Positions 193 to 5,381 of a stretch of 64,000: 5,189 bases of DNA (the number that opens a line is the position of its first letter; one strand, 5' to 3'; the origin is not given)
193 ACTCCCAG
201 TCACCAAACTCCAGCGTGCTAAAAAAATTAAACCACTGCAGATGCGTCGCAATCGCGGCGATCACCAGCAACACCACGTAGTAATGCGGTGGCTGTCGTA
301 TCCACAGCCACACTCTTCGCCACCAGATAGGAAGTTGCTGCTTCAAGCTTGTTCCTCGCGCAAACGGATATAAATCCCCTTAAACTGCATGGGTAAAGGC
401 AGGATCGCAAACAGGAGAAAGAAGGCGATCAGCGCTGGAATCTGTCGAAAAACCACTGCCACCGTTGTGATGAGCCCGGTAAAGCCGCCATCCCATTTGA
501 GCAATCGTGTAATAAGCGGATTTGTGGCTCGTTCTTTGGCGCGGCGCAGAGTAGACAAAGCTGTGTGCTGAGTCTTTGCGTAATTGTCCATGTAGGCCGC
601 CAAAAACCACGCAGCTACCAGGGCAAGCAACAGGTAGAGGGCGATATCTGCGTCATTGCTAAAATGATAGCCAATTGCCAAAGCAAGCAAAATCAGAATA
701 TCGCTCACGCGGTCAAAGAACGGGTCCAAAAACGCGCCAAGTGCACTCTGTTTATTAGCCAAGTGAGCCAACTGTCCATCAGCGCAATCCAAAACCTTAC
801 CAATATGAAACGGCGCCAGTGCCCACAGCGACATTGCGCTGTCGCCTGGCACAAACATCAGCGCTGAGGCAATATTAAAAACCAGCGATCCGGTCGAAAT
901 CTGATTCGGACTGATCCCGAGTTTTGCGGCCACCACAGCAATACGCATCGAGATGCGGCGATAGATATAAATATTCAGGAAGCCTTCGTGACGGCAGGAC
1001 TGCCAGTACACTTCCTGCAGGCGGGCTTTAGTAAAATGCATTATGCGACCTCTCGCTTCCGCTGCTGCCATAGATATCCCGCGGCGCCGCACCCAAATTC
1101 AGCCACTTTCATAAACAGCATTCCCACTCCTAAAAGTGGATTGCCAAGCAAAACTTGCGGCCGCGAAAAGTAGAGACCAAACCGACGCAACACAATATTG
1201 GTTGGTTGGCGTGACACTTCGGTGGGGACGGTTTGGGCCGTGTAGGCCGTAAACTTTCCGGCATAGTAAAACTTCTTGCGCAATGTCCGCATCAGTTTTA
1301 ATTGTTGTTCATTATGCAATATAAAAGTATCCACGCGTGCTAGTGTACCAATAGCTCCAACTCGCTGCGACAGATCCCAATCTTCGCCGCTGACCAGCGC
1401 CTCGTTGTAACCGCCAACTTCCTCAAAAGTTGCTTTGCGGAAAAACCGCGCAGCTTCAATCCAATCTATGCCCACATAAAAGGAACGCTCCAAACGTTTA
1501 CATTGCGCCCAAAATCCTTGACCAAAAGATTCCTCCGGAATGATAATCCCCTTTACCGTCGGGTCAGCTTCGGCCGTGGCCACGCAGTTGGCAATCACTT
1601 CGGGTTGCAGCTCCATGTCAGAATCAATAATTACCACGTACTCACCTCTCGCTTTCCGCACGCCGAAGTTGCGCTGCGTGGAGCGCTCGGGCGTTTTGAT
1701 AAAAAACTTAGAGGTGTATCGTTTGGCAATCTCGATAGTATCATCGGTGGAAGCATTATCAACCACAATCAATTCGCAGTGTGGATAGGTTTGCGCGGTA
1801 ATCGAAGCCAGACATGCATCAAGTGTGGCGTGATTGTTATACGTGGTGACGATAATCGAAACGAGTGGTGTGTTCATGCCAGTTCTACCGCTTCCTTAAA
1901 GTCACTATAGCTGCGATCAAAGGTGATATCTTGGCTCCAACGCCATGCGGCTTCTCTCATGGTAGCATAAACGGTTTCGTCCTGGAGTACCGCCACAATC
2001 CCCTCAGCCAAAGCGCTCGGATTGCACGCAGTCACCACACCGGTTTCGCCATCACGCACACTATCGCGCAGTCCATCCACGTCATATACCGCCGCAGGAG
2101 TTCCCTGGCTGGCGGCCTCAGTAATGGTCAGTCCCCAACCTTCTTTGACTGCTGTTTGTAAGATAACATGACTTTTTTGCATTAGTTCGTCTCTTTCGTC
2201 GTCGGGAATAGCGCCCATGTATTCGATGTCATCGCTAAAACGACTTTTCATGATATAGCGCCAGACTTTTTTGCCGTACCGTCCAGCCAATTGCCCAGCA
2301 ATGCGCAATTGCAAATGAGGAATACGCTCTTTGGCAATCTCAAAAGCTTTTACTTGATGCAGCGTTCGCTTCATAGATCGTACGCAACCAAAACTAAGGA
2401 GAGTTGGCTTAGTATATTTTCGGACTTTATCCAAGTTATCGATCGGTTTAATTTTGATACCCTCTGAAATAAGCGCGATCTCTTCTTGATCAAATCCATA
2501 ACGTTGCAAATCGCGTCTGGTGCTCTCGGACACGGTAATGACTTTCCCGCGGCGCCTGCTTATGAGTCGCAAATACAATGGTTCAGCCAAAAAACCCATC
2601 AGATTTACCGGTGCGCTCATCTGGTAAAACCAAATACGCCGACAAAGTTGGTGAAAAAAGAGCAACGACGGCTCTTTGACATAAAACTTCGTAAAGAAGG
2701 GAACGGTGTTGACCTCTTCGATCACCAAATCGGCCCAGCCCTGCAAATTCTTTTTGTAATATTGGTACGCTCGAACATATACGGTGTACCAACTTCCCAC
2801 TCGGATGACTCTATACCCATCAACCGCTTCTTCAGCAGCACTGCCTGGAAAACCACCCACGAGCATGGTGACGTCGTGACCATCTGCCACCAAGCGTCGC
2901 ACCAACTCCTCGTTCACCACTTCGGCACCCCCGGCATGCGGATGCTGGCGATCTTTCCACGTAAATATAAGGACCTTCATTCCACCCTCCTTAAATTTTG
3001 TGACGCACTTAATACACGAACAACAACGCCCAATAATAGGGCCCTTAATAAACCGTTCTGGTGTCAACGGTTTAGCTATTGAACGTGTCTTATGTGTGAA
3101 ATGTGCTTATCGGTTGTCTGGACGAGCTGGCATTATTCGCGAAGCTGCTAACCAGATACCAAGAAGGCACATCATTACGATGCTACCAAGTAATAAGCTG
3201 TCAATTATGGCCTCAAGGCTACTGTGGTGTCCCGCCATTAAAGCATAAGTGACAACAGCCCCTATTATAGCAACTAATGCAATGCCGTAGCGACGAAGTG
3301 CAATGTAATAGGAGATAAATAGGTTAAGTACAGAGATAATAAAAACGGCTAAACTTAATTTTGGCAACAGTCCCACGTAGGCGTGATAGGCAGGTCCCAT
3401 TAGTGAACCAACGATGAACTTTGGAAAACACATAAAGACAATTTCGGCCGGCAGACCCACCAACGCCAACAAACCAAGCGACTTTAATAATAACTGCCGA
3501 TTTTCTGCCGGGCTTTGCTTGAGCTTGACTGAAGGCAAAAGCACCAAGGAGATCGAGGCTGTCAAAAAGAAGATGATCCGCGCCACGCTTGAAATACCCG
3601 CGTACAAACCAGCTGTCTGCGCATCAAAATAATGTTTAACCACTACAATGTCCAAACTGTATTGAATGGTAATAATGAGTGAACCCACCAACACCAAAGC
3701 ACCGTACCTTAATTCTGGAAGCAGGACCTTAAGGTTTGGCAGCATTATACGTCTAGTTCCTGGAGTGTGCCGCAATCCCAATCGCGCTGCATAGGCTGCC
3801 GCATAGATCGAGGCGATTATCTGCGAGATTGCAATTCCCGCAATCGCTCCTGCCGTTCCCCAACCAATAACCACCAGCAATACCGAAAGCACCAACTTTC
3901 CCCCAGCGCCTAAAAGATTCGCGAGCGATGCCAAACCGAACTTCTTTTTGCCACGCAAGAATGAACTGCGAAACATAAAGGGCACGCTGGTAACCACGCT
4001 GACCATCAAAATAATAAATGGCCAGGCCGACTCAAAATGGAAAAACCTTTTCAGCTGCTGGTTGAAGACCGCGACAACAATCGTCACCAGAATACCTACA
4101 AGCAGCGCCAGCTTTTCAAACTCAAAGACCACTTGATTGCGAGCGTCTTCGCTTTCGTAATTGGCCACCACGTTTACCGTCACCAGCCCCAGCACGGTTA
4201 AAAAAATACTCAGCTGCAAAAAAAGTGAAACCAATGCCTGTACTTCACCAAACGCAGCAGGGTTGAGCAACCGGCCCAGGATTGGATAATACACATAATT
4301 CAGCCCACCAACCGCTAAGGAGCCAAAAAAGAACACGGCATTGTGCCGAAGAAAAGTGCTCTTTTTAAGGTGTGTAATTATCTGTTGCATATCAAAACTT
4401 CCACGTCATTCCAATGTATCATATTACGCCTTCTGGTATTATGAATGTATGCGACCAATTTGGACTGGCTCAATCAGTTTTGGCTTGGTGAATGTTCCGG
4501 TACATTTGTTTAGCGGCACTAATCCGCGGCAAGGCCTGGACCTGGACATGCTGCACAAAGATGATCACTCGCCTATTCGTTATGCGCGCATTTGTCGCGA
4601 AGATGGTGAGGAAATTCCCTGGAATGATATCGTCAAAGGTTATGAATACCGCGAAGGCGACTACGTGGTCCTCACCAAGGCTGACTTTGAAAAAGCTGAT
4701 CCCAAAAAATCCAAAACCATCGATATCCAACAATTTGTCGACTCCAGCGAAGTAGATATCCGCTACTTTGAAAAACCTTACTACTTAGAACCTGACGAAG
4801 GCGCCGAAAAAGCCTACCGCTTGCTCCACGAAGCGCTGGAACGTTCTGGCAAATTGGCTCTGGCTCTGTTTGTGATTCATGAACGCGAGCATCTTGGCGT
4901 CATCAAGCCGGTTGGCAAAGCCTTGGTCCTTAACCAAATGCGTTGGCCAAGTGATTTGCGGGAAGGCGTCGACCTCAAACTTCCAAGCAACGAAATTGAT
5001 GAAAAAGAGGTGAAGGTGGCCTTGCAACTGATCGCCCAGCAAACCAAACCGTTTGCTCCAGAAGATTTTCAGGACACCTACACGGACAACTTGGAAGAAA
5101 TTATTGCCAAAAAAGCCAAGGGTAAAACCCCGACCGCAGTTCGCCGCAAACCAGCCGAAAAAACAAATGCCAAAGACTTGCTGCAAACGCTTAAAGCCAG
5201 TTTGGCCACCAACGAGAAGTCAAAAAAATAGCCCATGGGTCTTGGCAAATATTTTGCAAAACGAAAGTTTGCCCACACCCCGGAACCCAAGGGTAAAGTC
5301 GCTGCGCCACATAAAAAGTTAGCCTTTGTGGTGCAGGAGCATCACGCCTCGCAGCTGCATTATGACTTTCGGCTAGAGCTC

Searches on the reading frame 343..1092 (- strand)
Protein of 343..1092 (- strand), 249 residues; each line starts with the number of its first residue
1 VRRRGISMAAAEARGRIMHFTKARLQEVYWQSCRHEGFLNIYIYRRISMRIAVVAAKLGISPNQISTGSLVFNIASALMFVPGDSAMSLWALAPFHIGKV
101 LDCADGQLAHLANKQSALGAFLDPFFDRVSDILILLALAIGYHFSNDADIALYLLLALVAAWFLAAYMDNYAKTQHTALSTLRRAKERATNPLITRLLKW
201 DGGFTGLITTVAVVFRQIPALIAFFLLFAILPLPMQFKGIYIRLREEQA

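Call 59: search_protein_families(library=pfam, proteins=[window:343-1092:-], max_evalue=0.01)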
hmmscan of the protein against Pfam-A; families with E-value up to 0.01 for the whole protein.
window:343-1092:- (249 aa): 1 family
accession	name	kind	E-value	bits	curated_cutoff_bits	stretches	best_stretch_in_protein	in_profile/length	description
PF01066.26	CDP-OH_P_transf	-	2e-11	44.9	22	1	61-186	3-122/152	CDP-alcohol phosphatidyltransferase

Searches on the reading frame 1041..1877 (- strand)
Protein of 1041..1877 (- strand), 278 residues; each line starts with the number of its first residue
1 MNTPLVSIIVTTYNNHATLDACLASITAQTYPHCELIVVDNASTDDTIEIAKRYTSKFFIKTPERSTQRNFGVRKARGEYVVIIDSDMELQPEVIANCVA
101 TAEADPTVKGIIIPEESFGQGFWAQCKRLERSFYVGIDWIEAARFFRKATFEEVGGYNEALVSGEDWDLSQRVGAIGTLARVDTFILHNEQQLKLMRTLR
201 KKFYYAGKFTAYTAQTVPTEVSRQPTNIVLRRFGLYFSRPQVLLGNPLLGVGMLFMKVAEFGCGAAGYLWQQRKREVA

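Call 59: search_protein_families(library=pfam, proteins=[window:1041-1877:-], max_evalue=0.01)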
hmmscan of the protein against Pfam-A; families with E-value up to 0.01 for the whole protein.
window:1041-1877:- (278 aa): 4 families
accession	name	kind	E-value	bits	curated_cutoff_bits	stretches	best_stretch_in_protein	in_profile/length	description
PF00535.33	Glycos_transf_2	-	5e-28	98.6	23.3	1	7-113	1-116/168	Glycosyl transferase family 2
PF13641.12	Glyco_tranf_2_3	-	1.2e-10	42.3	27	1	6-117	3-125/230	Glycosyltransferase like family 2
PF10111.15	Glyco_tranf_2_2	-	3.6e-10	40.2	27.3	2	8-94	2-98/276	Glycosyltransferase like family 2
PF13506.12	Glyco_transf_21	-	0.00075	19.4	21.7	0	72-184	25-148/174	Glycosyl transferase family 21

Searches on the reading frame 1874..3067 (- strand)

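Call 57: search_protein_families(library=pfam, proteins=[window:1874-3067:-], max_evalue=0.001)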
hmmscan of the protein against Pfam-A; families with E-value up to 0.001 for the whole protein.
window:1874-3067:- (397 aa): 6 families
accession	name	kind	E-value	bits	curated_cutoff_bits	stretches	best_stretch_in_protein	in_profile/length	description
PF00534.26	Glycos_transf_1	-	8.9e-25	87.6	26.4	1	218-374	13-169/172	Glycosyl transferases group 1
PF13692.12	Glyco_trans_1_4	-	8e-17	62.3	27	1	221-363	2-142/142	Glycosyl transferases group 1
PF13439.12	Glyco_transf_4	-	4.8e-15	56.4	28.5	1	46-205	2-167/170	Glycosyltransferase Family 4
PF20706.3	GT4-conflict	-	3.6e-11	43.1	26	1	192-376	169-348/385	Family 4 Glycosyltransferase in conflict systems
PF13579.12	Glyco_trans_4_4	-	1e-09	39.4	29.7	1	46-201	1-156/158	Glycosyl transferase 4-like domain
PF13524.12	Glyco_trans_1_2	-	8.3e-06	26.3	25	1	243-376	7-127/144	Glycosyl transferase-like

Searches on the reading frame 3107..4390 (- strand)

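Call 57: search_protein_families(library=pfam, proteins=[window:3107-4390:-], max_evalue=0.001)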
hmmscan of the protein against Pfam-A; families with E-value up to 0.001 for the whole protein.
window:3107-4390:- (427 aa): 2 families
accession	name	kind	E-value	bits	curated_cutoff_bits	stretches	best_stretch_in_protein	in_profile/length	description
PF13440.11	Polysacc_synt_3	-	2.5e-18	66.8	23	1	37-339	1-292/293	Polysaccharide biosynthesis protein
PF01943.22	Polysacc_synt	-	2.4e-17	63.7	28.2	1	19-286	7-268/274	Polysaccharide biosynthesis protein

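Call 95: search_protein_families(library=ncbifam, proteins=[window:3107-4390:-], max_evalue=0.00001)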
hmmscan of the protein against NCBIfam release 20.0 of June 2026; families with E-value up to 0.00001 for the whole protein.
window:3107-4390:- (427 aa): 0 families

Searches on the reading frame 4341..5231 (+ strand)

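Call 57: search_protein_families(library=pfam, proteins=[window:4341-5231:+], max_evalue=0.001)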
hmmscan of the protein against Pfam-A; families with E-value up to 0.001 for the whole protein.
window:4341-5231:+ (296 aa): 1 family
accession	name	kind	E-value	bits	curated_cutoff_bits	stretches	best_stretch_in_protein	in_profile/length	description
PF02735.22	Ku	-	1.1e-49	169.3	25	1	46-225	1-189/190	Ku70/Ku80 beta-barrel domain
